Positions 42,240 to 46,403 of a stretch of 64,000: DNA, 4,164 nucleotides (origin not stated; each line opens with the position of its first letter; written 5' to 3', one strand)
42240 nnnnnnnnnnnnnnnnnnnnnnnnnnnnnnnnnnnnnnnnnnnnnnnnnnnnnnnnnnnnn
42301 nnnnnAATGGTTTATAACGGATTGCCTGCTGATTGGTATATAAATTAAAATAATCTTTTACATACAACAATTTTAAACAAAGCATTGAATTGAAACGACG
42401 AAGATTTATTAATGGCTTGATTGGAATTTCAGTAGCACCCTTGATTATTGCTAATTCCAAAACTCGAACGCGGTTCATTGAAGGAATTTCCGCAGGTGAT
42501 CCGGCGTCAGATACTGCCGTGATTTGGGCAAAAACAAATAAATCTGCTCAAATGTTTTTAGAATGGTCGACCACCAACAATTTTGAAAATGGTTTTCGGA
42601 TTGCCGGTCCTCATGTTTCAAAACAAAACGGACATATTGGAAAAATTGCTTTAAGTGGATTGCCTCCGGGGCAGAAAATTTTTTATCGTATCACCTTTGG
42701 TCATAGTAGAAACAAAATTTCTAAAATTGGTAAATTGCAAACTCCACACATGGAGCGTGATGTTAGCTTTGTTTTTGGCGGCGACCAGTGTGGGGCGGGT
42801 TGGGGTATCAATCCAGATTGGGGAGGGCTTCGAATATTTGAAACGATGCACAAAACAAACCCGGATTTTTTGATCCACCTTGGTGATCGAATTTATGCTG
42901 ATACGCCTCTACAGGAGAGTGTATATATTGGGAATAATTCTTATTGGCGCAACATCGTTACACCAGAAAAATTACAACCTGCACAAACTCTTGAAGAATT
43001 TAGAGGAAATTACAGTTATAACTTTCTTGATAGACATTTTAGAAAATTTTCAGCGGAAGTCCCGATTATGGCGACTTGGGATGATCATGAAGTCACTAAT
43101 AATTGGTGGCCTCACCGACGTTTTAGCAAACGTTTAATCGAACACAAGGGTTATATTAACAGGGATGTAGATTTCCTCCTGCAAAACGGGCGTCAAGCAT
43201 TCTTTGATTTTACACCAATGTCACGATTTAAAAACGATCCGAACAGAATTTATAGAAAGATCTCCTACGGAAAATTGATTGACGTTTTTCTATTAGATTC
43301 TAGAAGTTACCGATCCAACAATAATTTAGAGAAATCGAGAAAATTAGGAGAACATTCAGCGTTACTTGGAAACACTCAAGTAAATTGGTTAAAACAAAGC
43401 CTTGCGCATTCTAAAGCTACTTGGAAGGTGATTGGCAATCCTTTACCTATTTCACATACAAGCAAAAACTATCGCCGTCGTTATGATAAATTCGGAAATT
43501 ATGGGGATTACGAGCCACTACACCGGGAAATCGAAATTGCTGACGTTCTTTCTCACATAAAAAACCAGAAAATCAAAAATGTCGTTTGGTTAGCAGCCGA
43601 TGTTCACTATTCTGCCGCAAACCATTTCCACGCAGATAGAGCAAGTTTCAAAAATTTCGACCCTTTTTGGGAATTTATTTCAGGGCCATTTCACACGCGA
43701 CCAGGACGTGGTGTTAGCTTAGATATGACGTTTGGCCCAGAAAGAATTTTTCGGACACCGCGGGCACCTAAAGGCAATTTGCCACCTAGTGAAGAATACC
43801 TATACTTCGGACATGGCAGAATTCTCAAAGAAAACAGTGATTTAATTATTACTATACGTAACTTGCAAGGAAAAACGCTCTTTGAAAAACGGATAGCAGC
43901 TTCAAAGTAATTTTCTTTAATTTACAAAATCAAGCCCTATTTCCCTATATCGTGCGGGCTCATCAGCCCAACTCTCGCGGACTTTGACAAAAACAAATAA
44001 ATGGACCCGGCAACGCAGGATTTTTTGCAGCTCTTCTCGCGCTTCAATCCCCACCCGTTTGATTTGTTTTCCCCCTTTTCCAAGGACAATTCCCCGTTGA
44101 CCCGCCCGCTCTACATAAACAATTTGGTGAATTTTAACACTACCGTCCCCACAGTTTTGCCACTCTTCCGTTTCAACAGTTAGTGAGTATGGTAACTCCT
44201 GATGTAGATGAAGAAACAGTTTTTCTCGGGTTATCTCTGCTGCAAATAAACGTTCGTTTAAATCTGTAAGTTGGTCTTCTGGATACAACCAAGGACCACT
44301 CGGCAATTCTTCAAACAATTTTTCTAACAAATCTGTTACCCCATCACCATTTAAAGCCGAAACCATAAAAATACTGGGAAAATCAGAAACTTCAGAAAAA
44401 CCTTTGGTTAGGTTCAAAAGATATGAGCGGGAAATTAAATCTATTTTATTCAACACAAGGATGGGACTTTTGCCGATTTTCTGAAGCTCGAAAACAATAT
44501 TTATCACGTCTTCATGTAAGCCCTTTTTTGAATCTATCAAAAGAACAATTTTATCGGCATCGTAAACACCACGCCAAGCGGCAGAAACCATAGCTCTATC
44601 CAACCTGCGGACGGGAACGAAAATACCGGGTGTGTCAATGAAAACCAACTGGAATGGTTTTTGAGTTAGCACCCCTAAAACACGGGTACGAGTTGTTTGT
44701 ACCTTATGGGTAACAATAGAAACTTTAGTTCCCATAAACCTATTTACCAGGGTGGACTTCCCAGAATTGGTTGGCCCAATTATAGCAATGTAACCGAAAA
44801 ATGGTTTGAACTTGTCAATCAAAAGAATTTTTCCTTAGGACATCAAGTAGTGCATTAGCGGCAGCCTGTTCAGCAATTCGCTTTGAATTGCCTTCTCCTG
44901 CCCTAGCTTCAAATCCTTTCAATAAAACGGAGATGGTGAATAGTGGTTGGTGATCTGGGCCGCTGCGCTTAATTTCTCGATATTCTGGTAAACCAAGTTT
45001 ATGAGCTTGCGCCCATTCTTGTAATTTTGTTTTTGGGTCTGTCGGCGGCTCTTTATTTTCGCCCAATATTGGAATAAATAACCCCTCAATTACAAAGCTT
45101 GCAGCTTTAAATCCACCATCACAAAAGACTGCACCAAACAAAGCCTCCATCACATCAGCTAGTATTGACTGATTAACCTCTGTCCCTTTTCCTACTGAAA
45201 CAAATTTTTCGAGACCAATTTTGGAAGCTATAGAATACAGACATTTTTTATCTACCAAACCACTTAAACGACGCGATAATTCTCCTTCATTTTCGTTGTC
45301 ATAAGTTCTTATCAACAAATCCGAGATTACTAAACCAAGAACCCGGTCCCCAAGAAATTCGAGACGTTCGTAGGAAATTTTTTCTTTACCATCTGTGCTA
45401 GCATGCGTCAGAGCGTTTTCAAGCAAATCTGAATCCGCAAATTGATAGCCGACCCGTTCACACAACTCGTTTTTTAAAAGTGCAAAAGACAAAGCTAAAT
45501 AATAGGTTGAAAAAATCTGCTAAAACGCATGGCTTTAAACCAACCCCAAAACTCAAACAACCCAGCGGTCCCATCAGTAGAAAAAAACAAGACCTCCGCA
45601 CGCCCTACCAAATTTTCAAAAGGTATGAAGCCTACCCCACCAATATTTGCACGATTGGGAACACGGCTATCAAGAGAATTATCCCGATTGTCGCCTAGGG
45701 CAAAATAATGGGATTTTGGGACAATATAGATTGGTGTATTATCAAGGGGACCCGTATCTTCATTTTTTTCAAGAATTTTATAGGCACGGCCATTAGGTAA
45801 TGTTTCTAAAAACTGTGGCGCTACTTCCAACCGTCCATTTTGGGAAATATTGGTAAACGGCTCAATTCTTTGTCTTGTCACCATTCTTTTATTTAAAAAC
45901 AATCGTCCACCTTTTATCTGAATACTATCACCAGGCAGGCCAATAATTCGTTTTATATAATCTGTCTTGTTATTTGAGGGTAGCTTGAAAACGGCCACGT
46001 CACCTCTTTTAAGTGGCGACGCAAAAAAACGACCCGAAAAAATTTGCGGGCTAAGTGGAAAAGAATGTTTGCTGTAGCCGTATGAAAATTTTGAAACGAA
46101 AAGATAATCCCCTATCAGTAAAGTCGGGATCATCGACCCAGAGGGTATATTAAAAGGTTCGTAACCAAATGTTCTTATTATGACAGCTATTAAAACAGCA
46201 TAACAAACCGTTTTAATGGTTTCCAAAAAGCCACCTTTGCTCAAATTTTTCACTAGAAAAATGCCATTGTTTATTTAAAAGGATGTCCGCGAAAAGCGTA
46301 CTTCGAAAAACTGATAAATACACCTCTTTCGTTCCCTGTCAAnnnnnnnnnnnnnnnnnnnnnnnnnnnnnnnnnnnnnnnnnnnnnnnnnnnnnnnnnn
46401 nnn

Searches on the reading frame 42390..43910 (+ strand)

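Call 25: search_protein_families(library=pfam, proteins=[window:42390-43910:+])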
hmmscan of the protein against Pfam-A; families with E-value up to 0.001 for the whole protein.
window:42390-43910:+ (506 aa): 2 families
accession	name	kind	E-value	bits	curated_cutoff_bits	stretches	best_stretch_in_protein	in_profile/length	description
PF09423.15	PhoD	-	1.4e-78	264.9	27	1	134-437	5-294/343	PhoD-like phosphatase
PF16655.11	PhoD_N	-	1.9e-16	60.8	30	1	32-118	2-90/90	PhoD-like phosphatase, N-terminal domain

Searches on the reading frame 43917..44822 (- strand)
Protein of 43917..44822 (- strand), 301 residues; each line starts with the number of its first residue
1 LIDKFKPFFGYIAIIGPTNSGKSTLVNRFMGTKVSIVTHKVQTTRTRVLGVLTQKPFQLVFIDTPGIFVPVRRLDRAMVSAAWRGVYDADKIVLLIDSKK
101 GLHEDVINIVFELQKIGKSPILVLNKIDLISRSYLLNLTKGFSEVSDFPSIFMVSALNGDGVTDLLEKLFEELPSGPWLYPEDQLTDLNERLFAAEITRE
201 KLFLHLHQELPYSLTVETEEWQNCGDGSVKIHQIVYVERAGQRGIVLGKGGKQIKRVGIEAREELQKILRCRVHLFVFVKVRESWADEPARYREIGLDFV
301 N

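Call 25: search_protein_families(library=pfam, proteins=[window:43917-44822:-])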
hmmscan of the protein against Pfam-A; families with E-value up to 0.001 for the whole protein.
window:43917-44822:- (301 aa): 11 families
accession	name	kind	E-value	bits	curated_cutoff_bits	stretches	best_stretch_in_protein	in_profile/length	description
PF01926.29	MMR_HSR1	-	1.8e-21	76.8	21.9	1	12-126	2-113/113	50S ribosome-binding GTPase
PF07650.23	KH_2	-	4.1e-19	68.6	22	1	209-285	1-77/78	KH domain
PF00009.33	GTP_EFTU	-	8.8e-14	52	26.5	1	12-175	6-188/188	Elongation factor Tu GTP binding domain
PF02421.24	FeoB_N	-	1.2e-10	41.5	27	1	12-168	3-155/156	Ferrous iron transport protein B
PF10662.15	PduV-EutP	-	1e-08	35.5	21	1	12-169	4-141/143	Ethanolamine utilisation - propanediol utilisation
PF00350.29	Dynamin_N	-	6.9e-08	33.1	27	1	12-46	1-35/168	Dynamin family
PF03193.22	RsgA_GTPase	-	1.8e-07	31.6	30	0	12-67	109-168/174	RsgA GTPase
PF02492.25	cobW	-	2.4e-07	31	20.7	1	40-135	65-161/180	CobW/HypB/UreG, nucleotide-binding domain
PF09547.16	SpoIVA_ATPase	-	1.5e-05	25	26.6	0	11-55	19-62/237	Stage IV sporulation protein A, ATPase domain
PF16897.10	MMR_HSR1_Xtn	-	6e-05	23.4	35.2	1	103-173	42-104/106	C-terminal region of MMR_HSR1 domain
PF04548.22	AIG1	-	0.00026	20.8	27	1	12-70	3-62/212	AIG1 family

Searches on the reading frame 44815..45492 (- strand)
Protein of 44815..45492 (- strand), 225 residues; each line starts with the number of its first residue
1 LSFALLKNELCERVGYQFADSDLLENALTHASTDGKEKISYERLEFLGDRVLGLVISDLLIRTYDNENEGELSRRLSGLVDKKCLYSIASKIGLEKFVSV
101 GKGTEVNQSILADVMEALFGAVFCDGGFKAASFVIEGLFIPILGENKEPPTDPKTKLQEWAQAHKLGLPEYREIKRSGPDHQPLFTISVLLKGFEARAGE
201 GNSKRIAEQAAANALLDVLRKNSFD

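Call 25: search_protein_families(library=pfam, proteins=[window:44815-45492:-])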
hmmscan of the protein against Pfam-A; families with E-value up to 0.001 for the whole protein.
window:44815-45492:- (225 aa): 5 families
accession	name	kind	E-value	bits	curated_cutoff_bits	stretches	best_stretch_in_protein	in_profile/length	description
PF14622.11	Ribonucleas_3_3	-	1.9e-28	99.6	35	1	20-138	1-123/128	Ribonuclease-III-like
PF00636.31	Ribonuclease_3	-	5.5e-21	75.7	27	1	42-127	1-102/102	Ribonuclease III domain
PF00035.32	dsrm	-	9.4e-17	61.8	23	1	153-219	1-66/66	Double-stranded RNA binding motif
PF22935.1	RM44_endonuclase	-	0.00038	21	27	0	63-121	81-138/139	Large ribosomal subunit protein mL44, endonuclease domain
PF14709.13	DND1_DSRM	-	0.00046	20.9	25.7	1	152-211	2-68/80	double strand RNA binding domain from DEAD END PROTEIN 1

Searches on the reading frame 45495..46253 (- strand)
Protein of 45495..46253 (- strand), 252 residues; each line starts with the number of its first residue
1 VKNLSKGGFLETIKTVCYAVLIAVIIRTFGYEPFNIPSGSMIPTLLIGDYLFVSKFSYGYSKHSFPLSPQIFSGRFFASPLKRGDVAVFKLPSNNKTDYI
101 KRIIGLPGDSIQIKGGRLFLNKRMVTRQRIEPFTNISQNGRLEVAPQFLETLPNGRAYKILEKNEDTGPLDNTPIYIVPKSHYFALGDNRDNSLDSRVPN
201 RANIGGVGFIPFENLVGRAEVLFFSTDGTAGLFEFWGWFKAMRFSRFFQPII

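Call 25: search_protein_families(library=pfam, proteins=[window:45495-46253:-])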
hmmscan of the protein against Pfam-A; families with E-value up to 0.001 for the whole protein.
window:45495-46253:- (252 aa): 1 family
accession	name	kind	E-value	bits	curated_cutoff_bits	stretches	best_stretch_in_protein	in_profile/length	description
PF10502.14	Peptidase_S26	-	4.3e-47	160.6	22.9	1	10-223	2-167/168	Signal peptidase, peptidase S26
